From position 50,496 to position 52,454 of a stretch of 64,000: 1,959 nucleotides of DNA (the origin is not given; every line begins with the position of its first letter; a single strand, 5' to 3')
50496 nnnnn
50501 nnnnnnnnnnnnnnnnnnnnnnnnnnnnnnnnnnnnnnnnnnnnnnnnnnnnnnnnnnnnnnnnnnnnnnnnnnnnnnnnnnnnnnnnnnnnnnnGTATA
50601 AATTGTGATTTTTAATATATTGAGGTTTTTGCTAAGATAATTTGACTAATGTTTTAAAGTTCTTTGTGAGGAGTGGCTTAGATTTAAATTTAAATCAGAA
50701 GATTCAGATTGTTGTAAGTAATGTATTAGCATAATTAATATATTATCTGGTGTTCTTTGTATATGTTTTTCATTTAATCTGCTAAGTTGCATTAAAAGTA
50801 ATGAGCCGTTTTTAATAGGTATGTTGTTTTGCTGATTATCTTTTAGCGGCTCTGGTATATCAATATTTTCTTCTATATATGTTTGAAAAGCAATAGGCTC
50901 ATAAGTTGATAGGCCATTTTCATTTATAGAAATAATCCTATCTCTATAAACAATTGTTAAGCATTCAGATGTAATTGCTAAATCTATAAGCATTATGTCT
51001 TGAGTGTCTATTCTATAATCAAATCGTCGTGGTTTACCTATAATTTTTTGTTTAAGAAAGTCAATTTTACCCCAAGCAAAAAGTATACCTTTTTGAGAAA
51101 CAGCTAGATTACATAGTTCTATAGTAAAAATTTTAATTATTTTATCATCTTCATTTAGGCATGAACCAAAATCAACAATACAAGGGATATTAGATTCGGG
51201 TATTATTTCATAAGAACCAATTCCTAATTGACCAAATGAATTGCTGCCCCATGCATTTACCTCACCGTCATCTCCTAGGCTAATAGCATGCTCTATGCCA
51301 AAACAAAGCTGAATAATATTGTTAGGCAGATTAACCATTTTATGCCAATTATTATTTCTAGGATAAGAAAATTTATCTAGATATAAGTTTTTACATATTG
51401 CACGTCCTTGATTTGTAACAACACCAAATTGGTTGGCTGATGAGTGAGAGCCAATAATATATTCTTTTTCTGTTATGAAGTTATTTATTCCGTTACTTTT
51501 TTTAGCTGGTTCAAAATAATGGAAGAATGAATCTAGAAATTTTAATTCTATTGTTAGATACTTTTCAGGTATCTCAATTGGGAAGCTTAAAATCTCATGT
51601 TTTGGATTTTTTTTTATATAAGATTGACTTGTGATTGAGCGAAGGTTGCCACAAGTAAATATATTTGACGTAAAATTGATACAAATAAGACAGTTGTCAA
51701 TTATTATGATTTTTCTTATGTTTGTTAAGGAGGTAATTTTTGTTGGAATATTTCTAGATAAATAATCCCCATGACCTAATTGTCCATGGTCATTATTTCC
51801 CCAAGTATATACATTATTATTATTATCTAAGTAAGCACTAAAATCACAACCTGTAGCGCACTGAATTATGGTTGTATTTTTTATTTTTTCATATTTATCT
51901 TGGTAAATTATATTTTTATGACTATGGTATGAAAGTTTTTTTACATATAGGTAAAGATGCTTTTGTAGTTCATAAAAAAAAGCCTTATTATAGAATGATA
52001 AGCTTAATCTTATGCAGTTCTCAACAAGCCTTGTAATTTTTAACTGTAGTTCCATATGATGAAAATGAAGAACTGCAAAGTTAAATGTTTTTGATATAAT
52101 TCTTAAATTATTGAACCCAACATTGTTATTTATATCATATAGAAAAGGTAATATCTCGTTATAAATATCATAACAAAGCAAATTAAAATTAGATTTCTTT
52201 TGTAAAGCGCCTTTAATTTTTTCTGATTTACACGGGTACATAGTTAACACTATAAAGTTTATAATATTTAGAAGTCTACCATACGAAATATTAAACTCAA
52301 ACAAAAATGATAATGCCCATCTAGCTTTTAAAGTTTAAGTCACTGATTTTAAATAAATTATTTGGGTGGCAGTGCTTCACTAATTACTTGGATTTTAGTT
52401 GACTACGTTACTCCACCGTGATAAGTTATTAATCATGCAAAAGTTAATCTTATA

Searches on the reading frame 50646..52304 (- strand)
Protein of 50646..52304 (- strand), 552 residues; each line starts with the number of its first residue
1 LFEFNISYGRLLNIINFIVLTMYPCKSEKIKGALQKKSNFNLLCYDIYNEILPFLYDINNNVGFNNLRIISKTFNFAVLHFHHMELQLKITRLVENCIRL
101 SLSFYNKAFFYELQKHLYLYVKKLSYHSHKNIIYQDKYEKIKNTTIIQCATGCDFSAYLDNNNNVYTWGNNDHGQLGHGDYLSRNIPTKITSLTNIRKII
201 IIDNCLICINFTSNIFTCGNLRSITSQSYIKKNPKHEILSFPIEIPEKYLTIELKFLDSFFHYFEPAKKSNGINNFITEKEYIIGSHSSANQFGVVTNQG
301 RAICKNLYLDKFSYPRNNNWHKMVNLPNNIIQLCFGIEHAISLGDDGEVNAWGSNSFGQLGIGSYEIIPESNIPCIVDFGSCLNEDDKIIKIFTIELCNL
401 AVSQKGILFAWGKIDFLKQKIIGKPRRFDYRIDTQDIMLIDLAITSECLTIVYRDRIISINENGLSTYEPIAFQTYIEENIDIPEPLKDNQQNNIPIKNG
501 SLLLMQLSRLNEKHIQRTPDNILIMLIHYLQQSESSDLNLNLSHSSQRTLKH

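Call 4: search_protein_families(library=pfam, proteins=[window:50646-52304:-], max_evalue=10)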
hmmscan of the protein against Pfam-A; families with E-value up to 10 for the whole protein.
window:50646-52304:- (552 aa): 5 families
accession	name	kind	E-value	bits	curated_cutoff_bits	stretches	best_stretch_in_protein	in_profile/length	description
PF25390.1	WD40_RLD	-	6.3e-27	95.3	150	2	282-413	3-115/363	RCC1-like domain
PF00415.24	RCC1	-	1e-19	71.3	21.7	2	164-198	3-39/50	Regulator of chromosome condensation (RCC1) repeat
PF13540.12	RCC1_2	-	9e-14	51.2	22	2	330-359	1-30/30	Regulator of chromosome condensation (RCC1) repeat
PF25384.1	Alsin_RLD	-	0.013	15.2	100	1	138-200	269-327/405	Alsin RCC1-like domain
PF04879.21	Molybdop_Fe4S4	-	0.2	12.1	22.7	1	148-173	10-35/55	Molybdopterin oxidoreductase Fe4S4 domain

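Call 6: find_homologous_proteins(query=window:50646-52304:-, max_evalue=0.001)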
Query window:50646-52304:- (552 aa): 172 proteins with E <= 0.001 among 5996 candidates; the best 120 are listed.
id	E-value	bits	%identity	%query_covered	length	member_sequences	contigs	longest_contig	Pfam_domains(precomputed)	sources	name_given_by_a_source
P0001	0.0e+0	1213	100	96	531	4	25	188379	PF00415.25,PF13540.13,PF25390.2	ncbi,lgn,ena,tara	tara:strand:- start:10580 stop:12175 length:1596 start_codon:yes stop_codon:yes gene_type:complete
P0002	8.2e-42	162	24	53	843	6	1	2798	PF00415.25,PF13540.13,PF25384.2,PF25390.2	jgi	jgi:alpha-tubulin suppressor-like RCC1 family protein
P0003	7.2e-40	155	22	48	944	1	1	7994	PF00415.25,PF13540.13,PF25384.2,PF25390.2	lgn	-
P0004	3.0e-38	150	23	42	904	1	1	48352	PF00415.25,PF13540.13,PF25384.2,PF25390.2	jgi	jgi:alpha-tubulin suppressor-like RCC1 family protein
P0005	1.1e-37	148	23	52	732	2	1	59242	PF00415.25,PF13540.13,PF25384.2,PF25390.2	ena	-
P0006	7.3e-34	136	24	54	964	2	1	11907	PF00415.25,PF13540.13,PF25384.2,PF25390.2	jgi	-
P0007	1.7e-31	128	24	54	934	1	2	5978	PF00415.25,PF13540.13,PF25384.2,PF25390.2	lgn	-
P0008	1.2e-30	125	23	22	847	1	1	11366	PF00415.25,PF13540.13,PF25384.2,PF04886.17,PF25390.2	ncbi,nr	ncbi:MAG: hypothetical protein LBK59_04830, partial [Bifidobacteriaceae bacterium]|nr:hypothetical p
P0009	1.1e-28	119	43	10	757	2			PF00415.25,PF13540.13,PF25384.2,PF25390.2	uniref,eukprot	uniref:RCC1-like domain-containing protein n=1 Tax=Chromera velia CCMP2878 TaxID=1169474 RepID=A0A0K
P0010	1.1e-28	119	25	49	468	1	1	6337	PF00415.25,PF18962.8,PF13540.13,PF25384.2,PF25390.2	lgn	-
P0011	1.4e-28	118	25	49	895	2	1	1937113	PF09479.17,PF00415.25,PF13540.13,PF25384.2,PF25390.2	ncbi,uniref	ncbi:InlB B-repeat-containing protein [Bombiscardovia apis]|uniref:RCC1 domain-containing protein n=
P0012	4.8e-28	116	31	13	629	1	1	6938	PF00415.25,PF13540.13,PF25384.2,PF25390.2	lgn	-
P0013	6.9e-28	116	29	23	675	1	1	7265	PF00415.25,PF13540.13,PF25384.2,PF25390.2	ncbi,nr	ncbi:MAG: hypothetical protein LIO94_04880, partial [Clostridiales bacterium]|nr:hypothetical protei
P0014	2.4e-27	114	23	57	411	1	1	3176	PF00415.25,PF16396.13,PF13540.13,PF25384.2,PF25390.2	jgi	-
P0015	2.5e-27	114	26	51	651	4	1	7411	PF09479.17,PF00415.25,PF18998.7,PF13540.13,PF25384.2,PF25390.2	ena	-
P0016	7.4e-27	112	26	51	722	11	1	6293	PF09479.17,PF00415.25,PF18998.7,PF13540.13,PF25384.2,PF25390.2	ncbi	-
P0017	1.1e-26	112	33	16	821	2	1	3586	PF00415.25,PF13540.13,PF25384.2,PF25390.2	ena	-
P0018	3.2e-26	110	25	40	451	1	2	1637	PF00415.25,PF13540.13,PF25384.2,PF25390.2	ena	-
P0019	5.1e-25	106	23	64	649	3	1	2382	PF00415.25,PF13540.13,PF25384.2,PF25390.2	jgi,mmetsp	mmetsp:Transcript_26130/g.85925 ORF Transcript_26130/g.85925 Transcript_26130/m.85925 type:complete 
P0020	5.7e-25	106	30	30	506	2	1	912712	PF00415.25,PF13540.13,PF25384.2,PF25390.2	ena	-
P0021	1.6e-24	105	38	15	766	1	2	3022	PF00415.25,PF18962.8,PF13540.13,PF25384.2,PF25390.2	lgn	-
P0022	3.8e-23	100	24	41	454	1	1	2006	PF00415.25,PF13540.13,PF25384.2,PF25390.2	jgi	jgi:alpha-tubulin suppressor-like RCC1 family protein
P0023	1.3e-22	99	25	49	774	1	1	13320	PF09479.17,PF00415.25,PF18998.7,PF13540.13,PF25384.2,PF00173.34,PF25390.2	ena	-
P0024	1.4e-22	98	24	58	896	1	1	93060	PF13306.13,PF00415.25,PF13540.13,PF25384.2,PF25390.2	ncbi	ncbi:MAG: leucine-rich repeat protein, partial [Mycoplasma sp.]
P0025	4.4e-22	97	27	39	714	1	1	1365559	PF00415.25,PF13540.13,PF25384.2,PF25390.2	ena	-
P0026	1.1e-21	95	23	50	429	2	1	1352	PF00415.25,PF13540.13,PF25384.2,PF25390.2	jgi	jgi:alpha-tubulin suppressor-like RCC1 family protein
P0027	7.5e-21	93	36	23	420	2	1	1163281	PF00415.25,PF13540.13,PF25384.2,PF25390.2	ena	-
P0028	1.0e-20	92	22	18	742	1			PF00415.25,PF13540.13,PF25384.2,PF25390.2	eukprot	eukprot:tig00020938_g16128.t1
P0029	1.6e-20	92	26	45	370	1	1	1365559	PF00415.25,PF13540.13,PF25384.2,PF25390.2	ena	-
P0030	3.3e-20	91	21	51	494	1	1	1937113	PF09479.17,PF00415.25,PF13540.13,PF25384.2,PF25390.2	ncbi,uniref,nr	ncbi:hypothetical protein KIMH_04190 [Bombiscardovia apis]|uniref:RCC1-like domain-containing protei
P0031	4.0e-20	90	26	39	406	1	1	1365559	PF00415.25,PF13540.13,PF25384.2,PF25390.2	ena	-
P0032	4.1e-20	90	33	15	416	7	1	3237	PF00415.25,PF13540.13,PF25384.2,PF25390.2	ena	-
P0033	4.1e-20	90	23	62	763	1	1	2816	PF00415.25,PF18962.8,PF13540.13,PF25384.2,PF25390.2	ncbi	-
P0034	4.2e-20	90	33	17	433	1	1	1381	PF00415.25,PF13540.13,PF25384.2,PF25390.2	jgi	-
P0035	8.7e-20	89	22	49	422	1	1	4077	PF00415.25,PF13540.13,PF25384.2,PF25390.2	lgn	-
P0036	1.1e-19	89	36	14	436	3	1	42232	PF00415.25,PF13540.13,PF25384.2,PF25390.2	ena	-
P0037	2.0e-19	88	23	50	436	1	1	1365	PF00415.25,PF13540.13,PF25384.2,PF25390.2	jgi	-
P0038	2.6e-19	88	20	55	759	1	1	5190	PF00415.25,PF13540.13,PF25384.2,PF25390.2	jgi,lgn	jgi:alpha-tubulin suppressor-like RCC1 family protein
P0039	2.6e-19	88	23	51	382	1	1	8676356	PF00415.25,PF13540.13,PF25384.2,PF25390.2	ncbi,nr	ncbi:hypothetical protein HA466_0085680 [Hirschfeldia incana]|nr:hypothetical protein HA466_0085680 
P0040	5.3e-19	87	29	20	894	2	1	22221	PF00415.25,PF13540.13,PF25384.2,PF25390.2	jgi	jgi:alpha-tubulin suppressor-like RCC1 family protein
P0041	8.9e-19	86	25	39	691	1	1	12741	PF00415.25,PF13540.13,PF25384.2,PF25390.2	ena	-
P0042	1.1e-18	86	24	39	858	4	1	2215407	PF09479.17,PF00415.25,PF13540.13,PF25384.2,PF25390.2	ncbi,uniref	ncbi:InlB B-repeat-containing protein [Bifidobacterium asteroides]|uniref:RCC1 domain-containing pro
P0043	1.7e-18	85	25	46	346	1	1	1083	PF00415.25,PF13540.13,PF25384.2,PF25390.2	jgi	-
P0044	2.4e-18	84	47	12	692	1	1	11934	PF00415.25,PF13540.13,PF25384.2,PF25390.2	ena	-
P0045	2.6e-18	84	38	10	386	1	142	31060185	PF00415.25,PF13540.13,PF25384.2,PF25390.2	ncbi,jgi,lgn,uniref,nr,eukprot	ncbi:unnamed protein product [Arabidopsis thaliana]|jgi:alpha-tubulin suppressor-like RCC1 family pr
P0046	2.8e-18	84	38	10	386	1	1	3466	PF00415.25,PF13540.13,PF25384.2,PF25390.2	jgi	jgi:alpha-tubulin suppressor-like RCC1 family protein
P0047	5.4e-18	83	22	51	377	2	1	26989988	PF00415.25,PF13540.13,PF25384.2,PF25390.2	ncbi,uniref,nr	ncbi:unnamed protein product [Arabis nemorensis]|uniref:RCC1-like domain-containing protein n=1 Tax=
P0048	5.6e-18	83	24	46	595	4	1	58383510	PF00415.25,PF02183.24,PF13540.13,PF25384.2,PF00046.36,PF25390.2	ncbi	ncbi:hypothetical protein Bca101_066803 [Brassica carinata]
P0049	6.7e-18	83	31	17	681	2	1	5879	PF00415.25,PF13540.13,PF25384.2,PF25390.2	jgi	jgi:alpha-tubulin suppressor-like RCC1 family protein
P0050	7.8e-18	83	22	51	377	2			PF00415.25,PF13540.13,PF25384.2,PF25390.2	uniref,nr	uniref:RCC1-like domain-containing protein n=1 Tax=Brassica campestris TaxID=3711 RepID=A0A3P6C7V6_B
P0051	8.7e-18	83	20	58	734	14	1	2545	PF00415.25,PF13540.13,PF25384.2,PF25390.2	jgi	-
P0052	9.0e-18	83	26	17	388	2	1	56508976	PF00415.25,PF13540.13,PF25384.2,PF25390.2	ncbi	ncbi:unnamed protein product [Brassica oleracea var. botrytis]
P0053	1.1e-17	82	28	18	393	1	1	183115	PF00415.25,PF13540.13,PF25384.2,PF25390.2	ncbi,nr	ncbi:hypothetical protein N665_0543s0037 [Sinapis alba]|nr:hypothetical protein N665_0543s0037 [Sina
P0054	1.2e-17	82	28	18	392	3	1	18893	PF00415.25,PF13540.13,PF25384.2,PF25390.2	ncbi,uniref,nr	ncbi:Regulator of chromosome condensation (RCC1) family protein [Raphanus sativus]|uniref:Ultraviole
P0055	1.2e-17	82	28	18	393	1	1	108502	PF00415.25,PF13540.13,PF25384.2,PF25390.2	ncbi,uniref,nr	ncbi:unnamed protein product [Eruca vesicaria subsp. sativa]|uniref:RCC1-like domain-containing prot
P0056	1.7e-17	82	26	48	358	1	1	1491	PF00415.25,PF13540.13,PF25384.2,PF25390.2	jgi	jgi:alpha-tubulin suppressor-like RCC1 family protein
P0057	1.9e-17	81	27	39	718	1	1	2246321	PF00415.25,PF13540.13,PF25384.2,PF25390.2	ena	-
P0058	2.1e-17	81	27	41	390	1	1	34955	PF00415.25,PF20082.5,PF13540.13,PF25384.2,PF25390.2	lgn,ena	-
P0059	2.3e-17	81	24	24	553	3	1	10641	PF00415.25,PF13540.13,PF00395.26,PF25384.2,PF25390.2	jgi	-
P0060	2.6e-17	81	23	45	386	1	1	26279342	PF00415.25,PF13540.13,PF25384.2,PF25390.2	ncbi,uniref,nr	ncbi:Regulator of chromosome condensation (RCC1) family protein [Raphanus sativus]|uniref:Ultraviole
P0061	2.8e-17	81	23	68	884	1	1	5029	PF07714.24,PF00069.32,PF00415.25,PF13540.13,PF25384.2,PF25390.2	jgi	jgi:alpha-tubulin suppressor-like RCC1 family protein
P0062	2.9e-17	81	23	46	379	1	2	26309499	PF00415.25,PF13540.13,PF25384.2,PF25390.2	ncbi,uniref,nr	ncbi:BnaA08g20070D [Brassica napus]|uniref:(rape) hypothetical protein n=1 Tax=Brassica napus TaxID=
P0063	3.0e-17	81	23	46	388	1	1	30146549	PF00415.25,PF13540.13,PF25384.2,PF25390.2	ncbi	ncbi:hypothetical protein YC2023_096613 [Brassica napus]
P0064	5.3e-17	80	38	9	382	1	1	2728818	PF00415.25,PF13540.13,PF25384.2,PF25390.2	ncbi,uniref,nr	ncbi:unnamed protein product [Microthlaspi erraticum]|uniref:RCC1-like domain-containing protein n=1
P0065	5.4e-17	80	22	46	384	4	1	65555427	PF00415.25,PF13540.13,PF25384.2,PF25390.2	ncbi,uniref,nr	ncbi:hypothetical protein Bca52824_063816 [Brassica carinata]|uniref:RCC1-like domain-containing pro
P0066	5.4e-17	80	44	10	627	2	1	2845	PF00415.25,PF01363.28,PF13540.13,PF25384.2,PF25390.2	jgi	jgi:alpha-tubulin suppressor-like RCC1 family protein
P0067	5.9e-17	80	23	46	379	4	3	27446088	PF00415.25,PF13540.13,PF25384.2,PF25390.2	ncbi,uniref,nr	ncbi:hypothetical protein BRARA_H02170 [Brassica rapa]|uniref:RCC1-like domain-containing protein n=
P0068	8.0e-17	79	22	73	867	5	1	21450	PF14559.13,PF13414.13,PF00415.25,PF13540.13,PF25384.2,PF13181.13,PF07719.24,PF25390.2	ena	-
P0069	1.1e-16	79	27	17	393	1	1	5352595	PF00415.25,PF13540.13,PF25384.2,PF25390.2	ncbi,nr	ncbi:hypothetical protein HA466_0160360 [Hirschfeldia incana]|nr:hypothetical protein HA466_0160360 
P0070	1.3e-16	79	45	14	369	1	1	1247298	PF00415.25,PF13540.13,PF25384.2,PF25390.2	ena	-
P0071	1.9e-16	78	38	9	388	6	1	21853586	PF00415.25,PF13540.13,PF25384.2,PF25390.2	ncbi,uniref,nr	ncbi:Regulator of chromosome condensation RCC1 [Arabidopsis suecica]|uniref:Regulator of chromosome 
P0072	2.1e-16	78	22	51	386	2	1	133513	PF00415.25,PF13540.13,PF25384.2,PF25390.2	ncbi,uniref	ncbi:Ultraviolet-B receptor UVR8 [Cardamine amara subsp. amara]|uniref:Ultraviolet-B receptor UVR8 n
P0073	2.1e-16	78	21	40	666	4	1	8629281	PF00415.25,PF13540.13,PF25384.2,PF00041.28,PF25390.2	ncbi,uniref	ncbi:fibronectin type III domain-containing protein [Kribbella sp. CA-253562]|uniref:RCC1 domain-con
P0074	3.4e-16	77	25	40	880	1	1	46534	PF12733.14,PF17963.8,PF17892.8,PF00415.25,PF17803.8,PF13540.13,PF25384.2,PF16184.12,PF25390.2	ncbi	ncbi:Ig-like domain-containing protein, partial [Paenibacillus rigui]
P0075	4.3e-16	77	24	55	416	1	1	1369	PF00415.25,PF13540.13,PF25384.2,PF25390.2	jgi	jgi:E3 ubiquitin-protein ligase HERC4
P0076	5.4e-16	77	25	50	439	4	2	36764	PF00415.25,PF13540.13,PF25384.2,PF25390.2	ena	-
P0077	8.8e-16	76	38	9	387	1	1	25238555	PF00415.25,PF13540.13,PF25384.2,PF25390.2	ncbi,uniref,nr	ncbi:hypothetical protein AALP_AA1G282600 [Arabis alpina]|uniref:RCC1-like domain-containing protein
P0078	1.8e-15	75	26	17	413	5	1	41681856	PF00415.25,PF13540.13,PF25384.2,PF25390.2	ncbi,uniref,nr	ncbi:unnamed protein product [Brassica napus]|uniref:(rape) hypothetical protein n=1 Tax=Brassica na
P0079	1.9e-15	75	24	47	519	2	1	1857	PF00415.25,PF18962.8,PF13540.13,PF25384.2,PF25390.2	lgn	-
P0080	2.0e-15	75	23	46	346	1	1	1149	PF00415.25,PF13540.13,PF25384.2,PF25390.2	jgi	jgi:alpha-tubulin suppressor-like RCC1 family protein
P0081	4.1e-15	74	23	40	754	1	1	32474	PF07679.23,PF01833.31,PF00415.25,PF13927.13,PF13540.13,PF25384.2,PF25390.2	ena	-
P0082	5.0e-15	73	23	43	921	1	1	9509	PF00415.25,PF13540.13,PF25384.2,PF25390.2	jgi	jgi:hypothetical protein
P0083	6.4e-15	73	24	51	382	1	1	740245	PF00415.25,PF13540.13,PF25384.2,PF25390.2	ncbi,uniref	ncbi:unnamed protein product [Lymnaea stagnalis]|uniref:RCC1-like domain-containing protein n=1 Tax=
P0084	7.1e-15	73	22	49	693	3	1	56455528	PF00415.25,PF02183.24,PF13540.13,PF25384.2,PF00046.36,PF25390.2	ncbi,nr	ncbi:hypothetical protein Bca101_070826 [Brassica carinata]|nr:unnamed protein product [Brassica ole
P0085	7.1e-15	73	38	10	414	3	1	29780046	PF00415.25,PF13540.13,PF25384.2,PF25390.2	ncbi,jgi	ncbi:putative regulator of chromosome condensation 1/beta-lactamase-inhibitor protein II [Arabidopsi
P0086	8.8e-15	73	26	18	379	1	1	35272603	PF00415.25,PF13540.13,PF25384.2,PF25390.2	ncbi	ncbi:unnamed protein product [Cochlearia groenlandica]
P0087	9.9e-15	72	36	10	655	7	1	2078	PF00415.25,PF01363.28,PF13540.13,PF25384.2,PF25390.2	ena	-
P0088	1.0e-14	72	25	39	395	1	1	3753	PF00415.25,PF13540.13,PF25384.2,PF25390.2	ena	-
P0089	1.5e-14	72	35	10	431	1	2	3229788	PF00415.25,PF13540.13,PF25384.2,PF25390.2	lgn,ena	-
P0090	1.7e-14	72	25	39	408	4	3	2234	PF00415.25,PF13540.13,PF25384.2,PF25390.2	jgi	jgi:alpha-tubulin suppressor-like RCC1 family protein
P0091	1.8e-14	72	26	17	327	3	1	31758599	PF00415.25,PF13540.13,PF25384.2,PF25390.2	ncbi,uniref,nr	ncbi:PREDICTED: ultraviolet-B receptor UVR8-like isoform X1 [Camelina sativa]|uniref:Ultraviolet-B r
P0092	1.8e-14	72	21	48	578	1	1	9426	PF00415.25,PF13540.13,PF25384.2,PF25390.2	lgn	-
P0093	3.1e-14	71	22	47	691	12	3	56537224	PF00415.25,PF02183.24,PF13540.13,PF25384.2,PF00046.36,PF25390.2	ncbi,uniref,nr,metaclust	ncbi:hypothetical protein HID58_065827 [Brassica napus]|uniref:BnaC05g19660D protein n=4 Tax=Brassic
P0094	3.9e-14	71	35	16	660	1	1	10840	PF00415.25,PF13540.13,PF25384.2,PF25390.2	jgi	-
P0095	4.0e-14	70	23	48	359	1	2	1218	PF00415.25,PF13540.13,PF25384.2,PF25390.2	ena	-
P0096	5.1e-14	70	21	63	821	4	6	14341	PF00514.30,PF00415.25,PF25598.2,PF24768.2,PF13540.13,PF25384.2,PF13639.13,PF25390.2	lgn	-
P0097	6.1e-14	70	23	54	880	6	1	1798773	PF00415.25,PF00612.34,PF13540.13,PF25384.2,PF25390.2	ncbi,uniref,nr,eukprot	ncbi:hypothetical protein, variant [Aphanomyces astaci]|uniref:RCC1-like domain-containing protein n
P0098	9.4e-14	69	26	47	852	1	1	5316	PF00415.25,PF13540.13,PF25384.2,PF25390.2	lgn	-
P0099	1.0e-13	69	24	57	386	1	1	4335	PF00415.25,PF13540.13,PF25384.2,PF25390.2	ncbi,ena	-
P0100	1.1e-13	69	22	59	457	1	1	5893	PF00415.25,PF13540.13,PF25384.2,PF25390.2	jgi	jgi:alpha-tubulin suppressor-like RCC1 family protein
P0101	1.3e-13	69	31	15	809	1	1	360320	PF01839.30,PF00415.25,PF13517.13,PF13540.13,PF25384.2,PF25390.2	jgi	jgi:alpha-tubulin suppressor-like RCC1 family protein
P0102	1.3e-13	69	22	57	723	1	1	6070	PF00415.25,PF13540.13,PF25384.2,PF25390.2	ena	-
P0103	1.3e-13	69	24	43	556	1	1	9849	PF14321.12,PF00415.25,PF13540.13,PF25384.2,PF25390.2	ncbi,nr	ncbi:MAG: DUF4382 domain-containing protein, partial [Planctomycetota bacterium]|nr:DUF4382 domain-c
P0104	1.8e-13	68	25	39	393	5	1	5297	PF00415.25,PF13540.13,PF25384.2,PF25390.2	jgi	-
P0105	3.7e-13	67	36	10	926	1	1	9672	PF00404.25,PF00415.25,PF13540.13,PF25384.2,PF25390.2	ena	-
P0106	4.1e-13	67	25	47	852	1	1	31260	PF00415.25,PF13540.13,PF25384.2,PF25390.2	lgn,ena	-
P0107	5.2e-13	67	24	48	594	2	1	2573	PF00415.25,PF13540.13,PF25384.2,PF25390.2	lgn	-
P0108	5.6e-13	67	23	46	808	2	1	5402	PF07714.24,PF00069.32,PF00415.25,PF13540.13,PF25384.2,PF25390.2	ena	-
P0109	6.5e-13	66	28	22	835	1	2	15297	PF21027.4,PF22352.3,PF17963.8,PF00415.25,PF13540.13,PF25384.2,PF02010.22,PF18911.7,PF25390.2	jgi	jgi:alpha-tubulin suppressor-like RCC1 family protein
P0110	8.6e-13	66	26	56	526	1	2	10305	PF00415.25,PF13540.13,PF25384.2,PF25390.2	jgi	jgi:alpha-tubulin suppressor-like RCC1 family protein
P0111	1.1e-12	66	26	40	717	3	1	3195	PF09479.17,PF00415.25,PF13540.13,PF25384.2,PF25390.2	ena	-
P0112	1.2e-12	66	27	49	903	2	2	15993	PF07495.20,PF22352.3,PF13573.13,PF17963.8,PF00415.25,PF13540.13,PF24908.1,PF05345.19,PF25384.2,PF25390.2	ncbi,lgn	ncbi:MAG: putative Ig domain-containing protein [Acidobacteriota bacterium]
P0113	1.6e-12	65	31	16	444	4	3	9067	PF00415.25,PF13540.13,PF25384.2,PF25390.2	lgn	-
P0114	1.7e-12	65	20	57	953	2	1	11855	PF00415.25,PF13540.13,PF25384.2,PF25390.2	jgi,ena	-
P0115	1.9e-12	65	24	48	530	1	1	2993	PF00415.25,PF13540.13,PF25384.2,PF25390.2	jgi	-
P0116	1.9e-12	65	26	18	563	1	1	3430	PF00415.25,PF13540.13,PF25384.2,PF00481.27,PF25390.2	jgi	-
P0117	2.1e-12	65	29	11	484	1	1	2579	PF00415.25,PF13540.13,PF02368.25,PF25384.2,PF25390.2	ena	-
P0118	3.2e-12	64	32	13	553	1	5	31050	PF00415.25,PF13540.13,PF25384.2,PF25390.2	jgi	jgi:alpha-tubulin suppressor-like RCC1 family protein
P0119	9.0e-12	63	26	48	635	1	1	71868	PF04536.21,PF00415.25,PF13540.13,PF25384.2,PF25390.2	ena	-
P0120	9.6e-12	63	22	40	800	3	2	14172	PF07714.24,PF00069.32,PF07646.22,PF00415.25,PF13540.13,PF08887.17,PF25384.2,PF25390.2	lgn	-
